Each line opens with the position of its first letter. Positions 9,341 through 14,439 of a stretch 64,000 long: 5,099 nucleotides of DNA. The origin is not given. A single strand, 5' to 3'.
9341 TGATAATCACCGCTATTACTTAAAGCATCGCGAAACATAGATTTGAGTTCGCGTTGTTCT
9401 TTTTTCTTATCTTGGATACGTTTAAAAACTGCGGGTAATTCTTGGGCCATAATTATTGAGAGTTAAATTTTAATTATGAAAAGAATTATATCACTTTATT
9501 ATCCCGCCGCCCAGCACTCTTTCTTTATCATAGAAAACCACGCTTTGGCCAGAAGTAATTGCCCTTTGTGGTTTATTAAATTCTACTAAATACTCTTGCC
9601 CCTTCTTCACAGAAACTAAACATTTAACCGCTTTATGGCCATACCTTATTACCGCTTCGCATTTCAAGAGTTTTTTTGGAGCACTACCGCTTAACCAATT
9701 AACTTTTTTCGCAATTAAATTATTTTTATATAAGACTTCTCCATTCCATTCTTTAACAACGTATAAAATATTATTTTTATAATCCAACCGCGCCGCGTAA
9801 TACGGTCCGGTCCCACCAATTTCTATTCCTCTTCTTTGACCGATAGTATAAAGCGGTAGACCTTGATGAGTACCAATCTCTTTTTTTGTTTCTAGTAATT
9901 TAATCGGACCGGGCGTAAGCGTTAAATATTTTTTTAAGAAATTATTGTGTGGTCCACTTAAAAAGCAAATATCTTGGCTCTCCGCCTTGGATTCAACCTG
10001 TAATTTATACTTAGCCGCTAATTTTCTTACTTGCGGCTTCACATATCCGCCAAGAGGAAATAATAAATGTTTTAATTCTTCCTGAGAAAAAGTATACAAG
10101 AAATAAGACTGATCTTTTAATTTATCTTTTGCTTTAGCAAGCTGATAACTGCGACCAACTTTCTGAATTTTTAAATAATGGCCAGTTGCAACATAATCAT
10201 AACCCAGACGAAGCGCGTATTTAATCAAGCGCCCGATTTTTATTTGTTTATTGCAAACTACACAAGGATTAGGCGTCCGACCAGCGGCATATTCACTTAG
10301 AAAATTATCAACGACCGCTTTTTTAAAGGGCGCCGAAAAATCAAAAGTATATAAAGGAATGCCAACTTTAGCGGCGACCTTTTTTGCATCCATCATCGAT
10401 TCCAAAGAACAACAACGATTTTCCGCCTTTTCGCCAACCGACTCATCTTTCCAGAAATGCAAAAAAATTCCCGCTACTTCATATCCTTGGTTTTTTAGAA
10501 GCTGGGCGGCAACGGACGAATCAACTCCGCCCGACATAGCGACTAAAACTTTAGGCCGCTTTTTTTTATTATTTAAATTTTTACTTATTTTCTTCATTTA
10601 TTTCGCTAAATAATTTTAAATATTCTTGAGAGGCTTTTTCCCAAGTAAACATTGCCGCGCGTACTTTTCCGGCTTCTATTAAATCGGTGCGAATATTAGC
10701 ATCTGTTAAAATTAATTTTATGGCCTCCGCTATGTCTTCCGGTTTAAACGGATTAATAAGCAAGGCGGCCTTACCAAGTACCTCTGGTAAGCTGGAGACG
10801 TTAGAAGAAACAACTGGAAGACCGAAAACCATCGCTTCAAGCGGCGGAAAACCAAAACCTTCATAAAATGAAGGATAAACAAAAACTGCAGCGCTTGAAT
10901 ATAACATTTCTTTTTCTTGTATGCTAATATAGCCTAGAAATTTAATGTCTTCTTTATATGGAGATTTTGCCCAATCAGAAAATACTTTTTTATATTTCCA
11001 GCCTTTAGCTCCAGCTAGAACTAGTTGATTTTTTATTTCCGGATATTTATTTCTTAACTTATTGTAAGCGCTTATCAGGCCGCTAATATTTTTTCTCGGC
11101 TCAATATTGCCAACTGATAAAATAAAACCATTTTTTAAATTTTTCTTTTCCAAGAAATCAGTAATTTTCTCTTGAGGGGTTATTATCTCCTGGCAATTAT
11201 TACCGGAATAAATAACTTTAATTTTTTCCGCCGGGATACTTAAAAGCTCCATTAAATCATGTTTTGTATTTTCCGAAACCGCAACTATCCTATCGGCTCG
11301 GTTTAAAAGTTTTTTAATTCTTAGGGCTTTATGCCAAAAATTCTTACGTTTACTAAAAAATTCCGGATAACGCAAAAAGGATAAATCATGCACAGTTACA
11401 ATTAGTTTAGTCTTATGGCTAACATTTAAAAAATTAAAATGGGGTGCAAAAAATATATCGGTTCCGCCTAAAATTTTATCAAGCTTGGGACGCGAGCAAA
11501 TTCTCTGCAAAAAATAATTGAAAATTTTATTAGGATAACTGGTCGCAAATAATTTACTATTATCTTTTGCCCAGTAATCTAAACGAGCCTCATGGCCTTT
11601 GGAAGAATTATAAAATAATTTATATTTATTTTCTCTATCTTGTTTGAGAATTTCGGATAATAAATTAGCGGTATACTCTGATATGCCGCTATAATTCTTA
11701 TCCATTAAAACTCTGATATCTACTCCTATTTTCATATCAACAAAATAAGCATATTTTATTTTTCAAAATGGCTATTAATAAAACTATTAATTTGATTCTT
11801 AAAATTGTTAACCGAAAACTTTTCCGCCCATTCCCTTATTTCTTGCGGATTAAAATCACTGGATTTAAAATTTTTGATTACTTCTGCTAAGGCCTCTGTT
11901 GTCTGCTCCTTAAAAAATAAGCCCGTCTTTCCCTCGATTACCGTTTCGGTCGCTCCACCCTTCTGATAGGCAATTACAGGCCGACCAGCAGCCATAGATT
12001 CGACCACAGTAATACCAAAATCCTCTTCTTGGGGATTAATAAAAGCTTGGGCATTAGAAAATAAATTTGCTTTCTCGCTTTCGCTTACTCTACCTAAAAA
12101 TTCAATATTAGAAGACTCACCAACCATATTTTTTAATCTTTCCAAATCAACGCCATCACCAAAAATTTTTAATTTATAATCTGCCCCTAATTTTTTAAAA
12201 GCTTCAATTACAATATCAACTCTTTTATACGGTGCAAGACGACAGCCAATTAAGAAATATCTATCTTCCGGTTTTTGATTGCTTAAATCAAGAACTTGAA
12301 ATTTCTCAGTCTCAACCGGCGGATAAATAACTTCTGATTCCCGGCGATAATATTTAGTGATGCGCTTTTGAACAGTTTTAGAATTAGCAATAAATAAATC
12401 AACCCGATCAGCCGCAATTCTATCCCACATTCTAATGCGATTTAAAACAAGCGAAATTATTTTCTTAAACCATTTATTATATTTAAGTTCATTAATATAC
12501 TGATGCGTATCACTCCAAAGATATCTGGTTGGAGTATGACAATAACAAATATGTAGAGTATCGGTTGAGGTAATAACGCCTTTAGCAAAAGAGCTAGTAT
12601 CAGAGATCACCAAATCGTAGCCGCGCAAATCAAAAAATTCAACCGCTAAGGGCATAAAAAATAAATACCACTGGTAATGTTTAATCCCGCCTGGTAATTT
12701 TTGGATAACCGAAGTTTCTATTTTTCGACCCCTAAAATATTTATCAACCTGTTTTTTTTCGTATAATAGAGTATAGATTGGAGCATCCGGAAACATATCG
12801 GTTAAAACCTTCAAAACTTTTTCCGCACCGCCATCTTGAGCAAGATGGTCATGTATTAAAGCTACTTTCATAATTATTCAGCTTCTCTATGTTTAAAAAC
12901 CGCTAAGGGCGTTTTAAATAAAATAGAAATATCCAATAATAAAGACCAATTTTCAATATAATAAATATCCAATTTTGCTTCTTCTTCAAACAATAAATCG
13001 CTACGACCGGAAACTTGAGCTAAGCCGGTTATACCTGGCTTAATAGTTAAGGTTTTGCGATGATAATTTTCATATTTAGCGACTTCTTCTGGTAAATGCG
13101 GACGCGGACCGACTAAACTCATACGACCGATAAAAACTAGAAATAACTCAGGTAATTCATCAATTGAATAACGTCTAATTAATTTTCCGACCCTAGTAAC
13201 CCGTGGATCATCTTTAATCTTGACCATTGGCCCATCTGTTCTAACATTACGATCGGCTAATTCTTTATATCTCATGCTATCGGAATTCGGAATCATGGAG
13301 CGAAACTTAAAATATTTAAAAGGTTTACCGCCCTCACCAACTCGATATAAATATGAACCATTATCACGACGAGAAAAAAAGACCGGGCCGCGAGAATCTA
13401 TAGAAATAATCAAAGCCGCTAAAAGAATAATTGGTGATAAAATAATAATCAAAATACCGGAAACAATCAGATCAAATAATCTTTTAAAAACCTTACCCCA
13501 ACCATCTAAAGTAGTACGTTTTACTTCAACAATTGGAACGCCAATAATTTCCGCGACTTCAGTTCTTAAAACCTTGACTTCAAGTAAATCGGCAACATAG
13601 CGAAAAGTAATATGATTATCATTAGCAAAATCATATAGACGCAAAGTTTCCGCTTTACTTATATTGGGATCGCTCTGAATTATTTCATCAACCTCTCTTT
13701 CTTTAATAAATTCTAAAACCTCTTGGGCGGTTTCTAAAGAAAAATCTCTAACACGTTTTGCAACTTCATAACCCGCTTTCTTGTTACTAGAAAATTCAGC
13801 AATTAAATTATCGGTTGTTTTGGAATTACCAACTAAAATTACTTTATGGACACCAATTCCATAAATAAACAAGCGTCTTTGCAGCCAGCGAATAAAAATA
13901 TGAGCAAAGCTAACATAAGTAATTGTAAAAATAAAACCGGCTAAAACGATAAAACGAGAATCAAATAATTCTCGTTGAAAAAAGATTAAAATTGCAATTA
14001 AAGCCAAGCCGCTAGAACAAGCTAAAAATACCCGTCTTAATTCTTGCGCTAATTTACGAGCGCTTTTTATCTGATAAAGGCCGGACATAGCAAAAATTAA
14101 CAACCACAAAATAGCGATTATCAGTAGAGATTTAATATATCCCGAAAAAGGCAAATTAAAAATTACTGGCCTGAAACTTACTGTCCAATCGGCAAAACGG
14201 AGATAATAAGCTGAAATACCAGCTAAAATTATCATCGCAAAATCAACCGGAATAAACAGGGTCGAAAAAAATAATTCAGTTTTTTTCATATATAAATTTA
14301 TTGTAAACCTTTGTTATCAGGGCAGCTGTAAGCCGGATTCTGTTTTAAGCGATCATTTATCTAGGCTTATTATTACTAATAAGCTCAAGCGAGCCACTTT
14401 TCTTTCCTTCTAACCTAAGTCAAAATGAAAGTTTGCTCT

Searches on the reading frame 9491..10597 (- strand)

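Call 7: search_protein_families(library=pfam, proteins=[window:9491-10597:-], max_evalue=0.001)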
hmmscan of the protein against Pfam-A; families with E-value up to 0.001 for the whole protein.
window:9491-10597:- (368 aa): 5 families
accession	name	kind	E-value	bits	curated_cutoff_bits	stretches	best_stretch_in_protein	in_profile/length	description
PF03054.22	tRNA_Me_trans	-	5.7e-78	261.6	20.6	1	16-214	2-201/202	tRNA methyl transferase HUP domain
PF20258.4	tRNA_Me_trans_C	-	1.5e-21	76.9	20.6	1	292-367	2-77/77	Aminomethyltransferase beta-barrel domain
PF20259.3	tRNA_Me_trans_M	-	1.2e-19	70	27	1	219-281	2-65/66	tRNA methyl transferase PRC-barrel domain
PF02568.20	ThiI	-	2.8e-05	24.3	20.5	1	16-93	5-78/197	Thiamine biosynthesis protein (ThiI)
PF06508.19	QueC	-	0.00044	20.3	22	1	16-75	1-59/210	Queuosine biosynthesis protein QueC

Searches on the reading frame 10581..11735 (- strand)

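Call 7: search_protein_families(library=pfam, proteins=[window:10581-11735:-], max_evalue=0.001)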
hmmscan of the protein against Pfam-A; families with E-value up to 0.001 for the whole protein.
window:10581-11735:- (384 aa): 8 families
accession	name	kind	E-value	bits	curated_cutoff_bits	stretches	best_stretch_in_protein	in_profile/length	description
PF00534.26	Glycos_transf_1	-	3.7e-35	121.4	26.4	1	196-357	9-170/172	Glycosyl transferases group 1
PF13692.12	Glyco_trans_1_4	-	6.8e-28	98.2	27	1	205-345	4-142/142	Glycosyl transferases group 1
PF13439.12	Glyco_transf_4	-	5.9e-14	52.9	28.5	1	64-180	43-167/170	Glycosyltransferase Family 4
PF20706.3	GT4-conflict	-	3.5e-12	46.4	26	1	140-369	140-382/385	Family 4 Glycosyltransferase in conflict systems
PF13579.12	Glyco_trans_4_4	-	7.5e-06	26.8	29.7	1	106-177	92-157/158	Glycosyl transferase 4-like domain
PF00982.27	Glyco_transf_20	-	0.00024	20.4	32.5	0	188-240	261-313/473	Glycosyltransferase family 20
PF13524.12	Glyco_trans_1_2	-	0.00059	20.2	25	0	233-372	14-142/144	Glycosyl transferase-like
PF05693.19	Glycogen_syn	-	0.00091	18.4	27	0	284-315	472-503/639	Glycogen synthase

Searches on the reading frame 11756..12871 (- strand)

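Call 7: search_protein_families(library=pfam, proteins=[window:11756-12871:-], max_evalue=0.001)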
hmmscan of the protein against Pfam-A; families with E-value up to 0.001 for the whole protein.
window:11756-12871:- (371 aa): 4 families
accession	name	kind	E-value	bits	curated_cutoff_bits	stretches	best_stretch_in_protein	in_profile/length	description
PF00534.26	Glycos_transf_1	-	4.5e-31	108.1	26.4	1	200-349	12-169/172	Glycosyl transferases group 1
PF13692.12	Glyco_trans_1_4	-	3.5e-24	86.1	27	1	209-333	7-137/142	Glycosyl transferases group 1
PF13439.12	Glyco_transf_4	-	2.8e-10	40.9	28.5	1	17-190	5-170/170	Glycosyltransferase Family 4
PF13524.12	Glyco_trans_1_2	-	2.5e-06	27.9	25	1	222-350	6-123/144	Glycosyl transferase-like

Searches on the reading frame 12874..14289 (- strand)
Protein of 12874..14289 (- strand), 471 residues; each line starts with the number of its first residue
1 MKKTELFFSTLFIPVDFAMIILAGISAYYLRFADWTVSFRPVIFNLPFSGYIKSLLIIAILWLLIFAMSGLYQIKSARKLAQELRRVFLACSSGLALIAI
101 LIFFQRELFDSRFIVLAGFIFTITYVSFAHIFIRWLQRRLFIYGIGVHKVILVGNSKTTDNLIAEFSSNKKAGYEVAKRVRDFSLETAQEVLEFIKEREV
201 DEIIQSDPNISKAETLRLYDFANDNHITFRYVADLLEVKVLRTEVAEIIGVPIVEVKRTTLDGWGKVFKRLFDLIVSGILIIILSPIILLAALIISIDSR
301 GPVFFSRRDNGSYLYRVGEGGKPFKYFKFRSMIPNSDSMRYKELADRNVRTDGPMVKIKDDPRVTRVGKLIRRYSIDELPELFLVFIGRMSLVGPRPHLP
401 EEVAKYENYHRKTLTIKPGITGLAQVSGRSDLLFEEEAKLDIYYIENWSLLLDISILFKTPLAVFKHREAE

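Call 8: search_protein_families(library=pfam, proteins=[window:12874-14289:-], max_evalue=0.001)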
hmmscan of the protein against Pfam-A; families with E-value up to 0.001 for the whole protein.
window:12874-14289:- (471 aa): 2 families
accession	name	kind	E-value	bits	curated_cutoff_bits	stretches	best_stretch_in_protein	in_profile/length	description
PF02397.22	Bac_transf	-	4.4e-61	206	27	1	269-466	1-179/179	Bacterial sugar transferase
PF13727.12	CoA_binding_3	-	5.8e-09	36.6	25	1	69-219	3-161/175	CoA-binding domain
